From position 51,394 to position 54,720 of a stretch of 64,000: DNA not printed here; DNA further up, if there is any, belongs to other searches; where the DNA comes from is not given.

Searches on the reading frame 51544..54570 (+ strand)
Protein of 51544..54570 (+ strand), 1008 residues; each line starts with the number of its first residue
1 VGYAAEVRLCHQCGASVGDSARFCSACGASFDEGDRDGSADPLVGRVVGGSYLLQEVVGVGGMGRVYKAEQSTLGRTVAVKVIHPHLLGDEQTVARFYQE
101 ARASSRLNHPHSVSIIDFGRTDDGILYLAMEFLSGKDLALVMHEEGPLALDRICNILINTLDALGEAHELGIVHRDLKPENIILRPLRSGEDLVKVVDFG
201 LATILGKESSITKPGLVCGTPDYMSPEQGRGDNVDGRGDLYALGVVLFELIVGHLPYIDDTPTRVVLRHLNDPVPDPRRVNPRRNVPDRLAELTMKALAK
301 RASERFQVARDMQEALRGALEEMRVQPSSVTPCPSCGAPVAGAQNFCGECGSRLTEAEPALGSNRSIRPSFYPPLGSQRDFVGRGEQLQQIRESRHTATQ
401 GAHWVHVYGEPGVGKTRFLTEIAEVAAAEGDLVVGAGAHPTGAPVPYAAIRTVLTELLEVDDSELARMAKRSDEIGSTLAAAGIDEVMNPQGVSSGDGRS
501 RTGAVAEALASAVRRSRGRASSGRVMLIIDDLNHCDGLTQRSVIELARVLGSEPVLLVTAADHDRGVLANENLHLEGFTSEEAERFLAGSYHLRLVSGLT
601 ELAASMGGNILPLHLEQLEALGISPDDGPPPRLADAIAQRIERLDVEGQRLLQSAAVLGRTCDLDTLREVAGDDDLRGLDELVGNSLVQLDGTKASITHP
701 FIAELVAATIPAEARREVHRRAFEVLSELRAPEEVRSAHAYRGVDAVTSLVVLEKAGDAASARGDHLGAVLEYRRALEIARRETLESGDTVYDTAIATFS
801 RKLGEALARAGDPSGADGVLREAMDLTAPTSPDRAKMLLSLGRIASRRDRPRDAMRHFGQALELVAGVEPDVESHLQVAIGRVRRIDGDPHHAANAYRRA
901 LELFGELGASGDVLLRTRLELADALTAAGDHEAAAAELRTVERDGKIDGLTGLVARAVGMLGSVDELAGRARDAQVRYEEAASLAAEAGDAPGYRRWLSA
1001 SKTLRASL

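Call 27: search_protein_families(library=pfam, proteins=[window:51544-54570:+])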
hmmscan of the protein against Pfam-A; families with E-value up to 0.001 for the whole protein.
window:51544-54570:+ (1008 aa): 15 families
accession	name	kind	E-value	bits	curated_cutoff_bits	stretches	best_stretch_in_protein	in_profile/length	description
PF00069.31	Pkinase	-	2.7e-42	145.4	31.7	1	54-309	3-255/263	Protein kinase domain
PF07714.23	PK_Tyr_Ser-Thr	-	9.9e-25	87.7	23.1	1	55-308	4-251/258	Protein tyrosine and serine/threonine kinase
PF13191.12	AAA_16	-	3.1e-15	57.5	32.6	1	381-558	2-167/167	AAA ATPase domain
PF13424.12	TPR_12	-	2.9e-13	50.2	30.1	2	798-864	4-74/77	Tetratricopeptide repeat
PF13240.11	Zn_Ribbon_1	-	9.1e-11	41.6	25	1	10-30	2-22/23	zinc-ribbon domain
PF12773.13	DZR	-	2.8e-08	34.2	27.3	0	333-351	27-45/45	Double zinc ribbon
PF13248.11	Zn_ribbon_3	-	3.5e-08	33.1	27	1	331-354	3-26/26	zinc-ribbon domain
PF07719.23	TPR_2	-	1e-06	28.8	27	0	880-904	7-31/34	Tetratricopeptide repeat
PF24463.1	DUF7577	-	1.1e-06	28.6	28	0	331-354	3-26/27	Domain of unknown function (DUF7577)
PF01636.29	APH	-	3.4e-06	27.4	23.2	0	158-204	155-199/239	Phosphotransferase enzyme family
PF03109.22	ABC1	-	2.9e-05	23.8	22.9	0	56-87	36-66/244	ABC1 atypical kinase-like domain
PF17032.10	Zn_ribbon_15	-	3.5e-05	24.9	28.9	0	7-28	52-73/73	zinc-ribbon family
PF18912.6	DZR_2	-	4.3e-05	23.7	27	0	333-357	10-34/56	Double zinc ribbon domain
PF13604.12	AAA_30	-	9.5e-05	22.6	27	1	389-438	5-54/191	AAA domain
PF13428.12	TPR_14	-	0.00012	22.8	23.5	0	801-837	5-40/44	Tetratricopeptide repeat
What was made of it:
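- Checked: The window holds a second kinase at 51544-54570 (call 27).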
